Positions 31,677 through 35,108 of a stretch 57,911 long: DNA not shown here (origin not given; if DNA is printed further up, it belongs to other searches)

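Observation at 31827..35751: TPR-CHAT protease translationally coupled to a gasdermin-like 266-aa protein: candidate pore-forming cell-death/defence module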

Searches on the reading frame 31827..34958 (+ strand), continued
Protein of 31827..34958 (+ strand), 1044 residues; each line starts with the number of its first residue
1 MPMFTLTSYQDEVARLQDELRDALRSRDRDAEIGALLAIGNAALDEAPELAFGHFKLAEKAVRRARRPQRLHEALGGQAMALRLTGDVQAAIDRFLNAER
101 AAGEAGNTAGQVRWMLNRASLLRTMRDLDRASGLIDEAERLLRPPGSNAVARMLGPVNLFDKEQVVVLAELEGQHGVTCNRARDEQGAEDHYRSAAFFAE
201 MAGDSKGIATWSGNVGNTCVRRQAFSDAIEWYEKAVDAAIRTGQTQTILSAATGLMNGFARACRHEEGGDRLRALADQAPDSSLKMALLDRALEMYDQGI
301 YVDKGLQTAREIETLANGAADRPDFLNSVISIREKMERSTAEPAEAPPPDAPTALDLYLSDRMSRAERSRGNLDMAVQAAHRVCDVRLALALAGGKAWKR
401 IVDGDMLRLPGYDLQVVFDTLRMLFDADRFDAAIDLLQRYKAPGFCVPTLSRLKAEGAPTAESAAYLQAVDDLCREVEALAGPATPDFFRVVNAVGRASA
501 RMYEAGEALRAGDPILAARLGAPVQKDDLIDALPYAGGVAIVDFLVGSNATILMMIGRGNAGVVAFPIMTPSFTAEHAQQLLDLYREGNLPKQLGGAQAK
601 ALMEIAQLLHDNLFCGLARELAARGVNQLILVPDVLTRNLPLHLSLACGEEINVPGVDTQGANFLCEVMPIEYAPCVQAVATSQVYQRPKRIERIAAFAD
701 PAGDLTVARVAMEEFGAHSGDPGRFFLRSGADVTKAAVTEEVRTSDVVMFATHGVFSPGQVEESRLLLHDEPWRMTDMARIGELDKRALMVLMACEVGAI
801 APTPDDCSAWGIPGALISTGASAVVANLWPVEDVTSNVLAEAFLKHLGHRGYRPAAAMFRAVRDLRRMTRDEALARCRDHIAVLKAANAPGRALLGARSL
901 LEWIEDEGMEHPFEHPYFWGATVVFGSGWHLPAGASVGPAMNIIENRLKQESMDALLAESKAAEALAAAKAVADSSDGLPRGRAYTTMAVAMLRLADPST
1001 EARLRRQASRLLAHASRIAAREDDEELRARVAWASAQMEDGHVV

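Call 29: find_encoding_contigs(protein=P0045, flank=8000, max_places=2)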
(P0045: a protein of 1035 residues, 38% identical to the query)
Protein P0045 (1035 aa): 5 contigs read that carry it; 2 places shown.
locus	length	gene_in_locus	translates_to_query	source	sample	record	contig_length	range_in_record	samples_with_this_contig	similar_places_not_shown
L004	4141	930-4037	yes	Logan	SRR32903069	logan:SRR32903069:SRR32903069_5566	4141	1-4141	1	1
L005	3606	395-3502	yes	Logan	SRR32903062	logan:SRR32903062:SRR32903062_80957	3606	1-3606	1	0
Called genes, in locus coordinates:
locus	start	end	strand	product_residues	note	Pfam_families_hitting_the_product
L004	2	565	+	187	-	?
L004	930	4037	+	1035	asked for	PF13424:TPR_12 (weak), PF12770:CHAT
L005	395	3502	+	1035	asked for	PF13424:TPR_12 (weak), PF12770:CHAT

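Call 37: find_encoding_contigs(protein=P0030, flank=6000, max_places=1)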
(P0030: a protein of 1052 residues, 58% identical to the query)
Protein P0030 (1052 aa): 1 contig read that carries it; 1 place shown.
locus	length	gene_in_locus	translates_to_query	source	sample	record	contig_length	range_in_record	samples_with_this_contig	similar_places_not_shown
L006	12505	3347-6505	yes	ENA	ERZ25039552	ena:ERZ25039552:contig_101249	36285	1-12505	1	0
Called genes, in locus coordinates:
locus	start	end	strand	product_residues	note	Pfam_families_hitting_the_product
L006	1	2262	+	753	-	?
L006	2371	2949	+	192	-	PF03358:FMN_red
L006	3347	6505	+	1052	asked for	PF12770:CHAT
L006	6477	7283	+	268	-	PF26164:Bact_GSDM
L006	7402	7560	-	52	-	-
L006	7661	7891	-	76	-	PF20696:UbiD_C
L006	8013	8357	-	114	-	PF09900:DUF2127 (weak)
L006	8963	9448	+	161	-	PF13420:Acetyltransf_4 (faint), PF00583:Acetyltransf_1, PF13673:Acetyltransf_10, PF13508:Acetyltransf_7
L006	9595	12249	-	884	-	PF17900:Peptidase_M1_N, PF01433:Peptidase_M1, PF11838:ERAP1_C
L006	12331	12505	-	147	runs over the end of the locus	-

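Call 38: find_encoding_contigs(protein=P0042, flank=6000, max_places=1)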
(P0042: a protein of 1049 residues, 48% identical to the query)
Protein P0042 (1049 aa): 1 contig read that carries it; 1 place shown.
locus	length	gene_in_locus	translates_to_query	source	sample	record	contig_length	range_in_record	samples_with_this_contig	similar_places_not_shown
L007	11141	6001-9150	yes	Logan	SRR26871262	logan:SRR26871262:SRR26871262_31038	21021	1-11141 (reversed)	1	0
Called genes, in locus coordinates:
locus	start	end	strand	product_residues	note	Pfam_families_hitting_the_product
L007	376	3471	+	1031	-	PF13091:PLDc_2, PF00270:DEAD (weak), PF04851:ResIII, PF18766:SWI2_SNF2, PF00271:Helicase_C, PF11907:DUF3427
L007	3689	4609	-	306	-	PF13391:HNH_2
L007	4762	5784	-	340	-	PF01408:GFO_IDH_MocA, PF02894:GFO_IDH_MocA_C, PF22725:GFO_IDH_MocA_C3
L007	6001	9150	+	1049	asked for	PF13424:TPR_12, PF12770:CHAT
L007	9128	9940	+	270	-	PF26164:Bact_GSDM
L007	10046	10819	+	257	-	PF00903:Glyoxalase, PF22677:Ble-like_N (faint), PF18029:Glyoxalase_6 (faint)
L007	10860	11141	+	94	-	?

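Call 39: find_encoding_contigs(protein=P0043, flank=6000, max_places=1)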
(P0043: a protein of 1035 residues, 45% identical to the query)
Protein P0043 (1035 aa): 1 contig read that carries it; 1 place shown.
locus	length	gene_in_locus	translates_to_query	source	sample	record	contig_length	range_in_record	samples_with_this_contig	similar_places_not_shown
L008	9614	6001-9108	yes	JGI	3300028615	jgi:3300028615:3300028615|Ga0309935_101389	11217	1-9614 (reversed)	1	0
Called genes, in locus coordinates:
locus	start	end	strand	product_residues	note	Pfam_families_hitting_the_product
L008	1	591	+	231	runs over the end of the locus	-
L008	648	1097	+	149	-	PF12646:DUF3783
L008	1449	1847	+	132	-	PF12643:MazG-like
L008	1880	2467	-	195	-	PF03843:Slp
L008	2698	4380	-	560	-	PF01590:GAF, PF00989:PAS, PF13188:PAS_8, PF08448:PAS_4, PF13426:PAS_9, PF07228:SpoIIE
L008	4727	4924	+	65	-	-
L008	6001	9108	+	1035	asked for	PF13424:TPR_12 (faint), PF12770:CHAT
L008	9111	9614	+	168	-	?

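Call 41: predict_structure(alignment_id=A2)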
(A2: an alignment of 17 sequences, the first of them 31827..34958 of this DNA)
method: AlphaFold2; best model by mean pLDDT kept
length: 1044 residues; sequences in the alignment: 17
mean_pLDDT: 81.4   pTM: 0.83
mean pLDDT of the five models: 81.4, 80.9, 77.7, 74.6, 73.2
residues with pLDDT >= 90: 338; 70-90: 522; 50-70: 141; < 50: 43
segments of 3 or more residues with pLDDT < 50: 1-7, 592-594, 797-805, 826-832, 931-937, 1041-1044
pLDDT, mean of each block of 10 residues (from residue 1): 45 86 89 90 85 93 88 94 89 95 91 95 88 93 70 74 92 93 88 96 93 95 92 95 85 94 95 92 89 92 91 74 77 82 63 88 83 87 90 67 66 88 90 92 83 86 93 90 82 93 91 86 86 76 90 88 85 88 74 59 83 83 79 79 70 52 70 83 70 84 76 73 80 89 84 66 79 81 70 55 49 70 54 66 75 72 82 88 83 74 83 70 55 48 79 87 90 83 92 88 90 86 86 81 33
secondary structure, 60 per line:
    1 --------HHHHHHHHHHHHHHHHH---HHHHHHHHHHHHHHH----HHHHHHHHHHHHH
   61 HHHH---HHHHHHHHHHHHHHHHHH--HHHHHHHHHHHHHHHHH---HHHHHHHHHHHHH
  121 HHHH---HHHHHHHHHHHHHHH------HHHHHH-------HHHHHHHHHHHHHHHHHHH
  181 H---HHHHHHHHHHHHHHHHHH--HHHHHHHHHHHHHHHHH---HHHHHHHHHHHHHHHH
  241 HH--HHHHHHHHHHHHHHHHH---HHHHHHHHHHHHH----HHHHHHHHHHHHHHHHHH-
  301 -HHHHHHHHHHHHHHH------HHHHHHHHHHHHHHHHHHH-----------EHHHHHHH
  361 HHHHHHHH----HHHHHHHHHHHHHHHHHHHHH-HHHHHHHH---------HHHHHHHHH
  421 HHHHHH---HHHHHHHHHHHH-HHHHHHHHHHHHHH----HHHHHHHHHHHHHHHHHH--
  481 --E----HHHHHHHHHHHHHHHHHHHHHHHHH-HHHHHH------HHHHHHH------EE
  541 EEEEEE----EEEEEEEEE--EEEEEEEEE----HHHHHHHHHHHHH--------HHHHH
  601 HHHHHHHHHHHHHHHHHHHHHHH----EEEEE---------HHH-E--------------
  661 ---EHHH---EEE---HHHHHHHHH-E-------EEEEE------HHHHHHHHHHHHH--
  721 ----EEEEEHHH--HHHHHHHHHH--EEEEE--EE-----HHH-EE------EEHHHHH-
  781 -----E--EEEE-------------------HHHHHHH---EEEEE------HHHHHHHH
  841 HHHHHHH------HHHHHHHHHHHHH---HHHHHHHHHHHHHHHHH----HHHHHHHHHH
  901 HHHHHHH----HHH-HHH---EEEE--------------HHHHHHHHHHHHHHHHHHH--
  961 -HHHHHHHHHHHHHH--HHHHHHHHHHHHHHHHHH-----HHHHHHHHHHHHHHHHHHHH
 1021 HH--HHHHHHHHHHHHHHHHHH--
elements in order (helices of 4 or more, strands of 3 or more residues): H9-25 H29-43 H48-64 H68-85 H88-104 H108-124 H128-142 H149-154 H162-181 H185-202 H205-221 H225-242 H245-261 H265-277 H282-299 H302-316 H323-341 H354-368 H373-393 H395-402 H412-426 H430-441 H443-456 H461-478 H488-512 H514-519 H526-532 E539-546 E551-559 E562-570 H575-587 H596-623 E628-632 E671-673 H677-685 E695-699 H706-718 E725-729 H735-744 E747-751 H775-779 E789-792 H812-818 E822-826 H833-847 H854-866 H870-886 H891-907 E922-925 H940-958 H962-975 H978-995 H1001-1022 H1025-1042

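Call 47: fold_search(model_id=the predicted structure, library=pdb)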
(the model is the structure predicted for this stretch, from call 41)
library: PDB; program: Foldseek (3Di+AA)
matches with E <= 10: 1524; with E <= 0.001: 135
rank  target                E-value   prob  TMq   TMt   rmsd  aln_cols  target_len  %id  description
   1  8eey_B                4.4e-11  1.00  0.26  0.36  26.6      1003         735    9  Cas7-11 in complex with DR-mismatched target RNA, Csx29 and Csx30 (released 2022-11-16)
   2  7xsr_C                5.4e-11  1.00  0.27  0.38  20.8       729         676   12  Structure of Craspase-target RNA (released 2022-11-09)
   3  8d9f_A                2.3e-10  1.00  0.30  0.44  21.9       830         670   12  gRAMP-TPR-CHAT (Craspase) (released 2023-06-14)
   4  8eex_B                3.2e-10  1.00  0.29  0.40  23.4       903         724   12  Cas7-11 in complex with Csx29 (released 2022-11-16)
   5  7nj1_A                3.3e-10  1.00  0.25  0.19  23.4      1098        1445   12  CryoEM structure of the human Separase-Securin complex (released 2021-08-04)
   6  7xsq_B                5.0e-10  1.00  0.27  0.39  23.2       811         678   11  Structure of the Craspase (released 2022-11-09)
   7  7y8t_B                6.2e-10  1.00  0.28  0.41  26.0       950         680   11  Structure of Cas7-11-crRNA in complex with TPR-CHAT (released 2023-06-28)
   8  9hn5_A                7.6e-10  1.00  0.23  0.17  21.3      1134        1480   12  Cryo-EM structure of human separase bound to phosphorylated SCC1 (100-320 aa) (released 2025-09-03)
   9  7y84_C                8.6e-10  1.00  0.29  0.44  22.3       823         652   12  CryoEM structure of type III-E CRISPR Craspase gRAMP-crRNA in complex with TPR-CHAT protease (released 2022-12-14)
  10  7y85_D                9.0e-10  1.00  0.29  0.44  19.2       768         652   12  CryoEM structure of type III-E CRISPR Craspase gRAMP-crRNA in complex with TPR-CHAT protease bound to self RNA target (released 2022-12-14)
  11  7y9x_B                1.0e-09  1.00  0.30  0.41  25.1      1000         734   11  Structure of the Cas7-11-Csx29-guide RNA complex (released 2022-11-09)
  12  7x8a_D                1.2e-09  1.00  0.25  0.36  22.4       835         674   12  Cryo-EM structure of a bacterial protein complex (released 2022-11-16)
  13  9hma                  1.2e-09  1.00  0.23  0.18  22.6      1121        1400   11  Cryo-EM structure of apo human separase (released 2025-09-03)
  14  9hn4_B                1.7e-09  1.00  0.24  0.18  22.6      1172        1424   11  Cryo-EM structure of human separase bound to phosphorylated SCC1 (310-550 aa) (released 2025-09-03)
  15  7xc7_D                1.8e-09  1.00  0.24  0.37  25.8       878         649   12  Cryo-EM structure of a bacterial protein complex (released 2022-11-16)
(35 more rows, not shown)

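Call 57: find_encoding_contigs(protein=P0029, flank=10000, max_places=3)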
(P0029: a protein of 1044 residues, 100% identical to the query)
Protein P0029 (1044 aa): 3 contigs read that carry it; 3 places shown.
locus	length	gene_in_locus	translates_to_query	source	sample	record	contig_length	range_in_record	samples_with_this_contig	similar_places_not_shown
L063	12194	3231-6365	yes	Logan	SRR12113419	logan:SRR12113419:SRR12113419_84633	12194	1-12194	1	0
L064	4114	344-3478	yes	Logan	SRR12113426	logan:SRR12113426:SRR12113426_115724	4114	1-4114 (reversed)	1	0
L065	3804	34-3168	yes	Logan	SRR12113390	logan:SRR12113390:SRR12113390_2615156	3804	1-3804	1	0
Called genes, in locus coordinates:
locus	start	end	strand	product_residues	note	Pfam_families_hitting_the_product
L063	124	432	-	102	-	-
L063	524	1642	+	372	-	PF01244:Peptidase_M19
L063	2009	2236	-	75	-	PF01954:AF2212-like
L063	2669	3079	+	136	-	PF00589:Phage_integrase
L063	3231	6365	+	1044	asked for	PF12770:CHAT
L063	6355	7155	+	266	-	PF26164:Bact_GSDM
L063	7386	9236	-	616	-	PF07244:POTRA (weak), PF08479:POTRA_2 (faint), PF07244:POTRA (weak), PF01103:Omp85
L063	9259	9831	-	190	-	PF00857:Isochorismatase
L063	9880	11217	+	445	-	PF17767:NAPRTase_N, PF01729:QRPTase_C, PF04095:NAPRTase, PF17956:NAPRTase_C (weak)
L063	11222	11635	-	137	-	PF01842:ACT (faint)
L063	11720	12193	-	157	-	?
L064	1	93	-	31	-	?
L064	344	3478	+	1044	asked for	PF12770:CHAT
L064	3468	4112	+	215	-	?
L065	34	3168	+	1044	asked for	PF12770:CHAT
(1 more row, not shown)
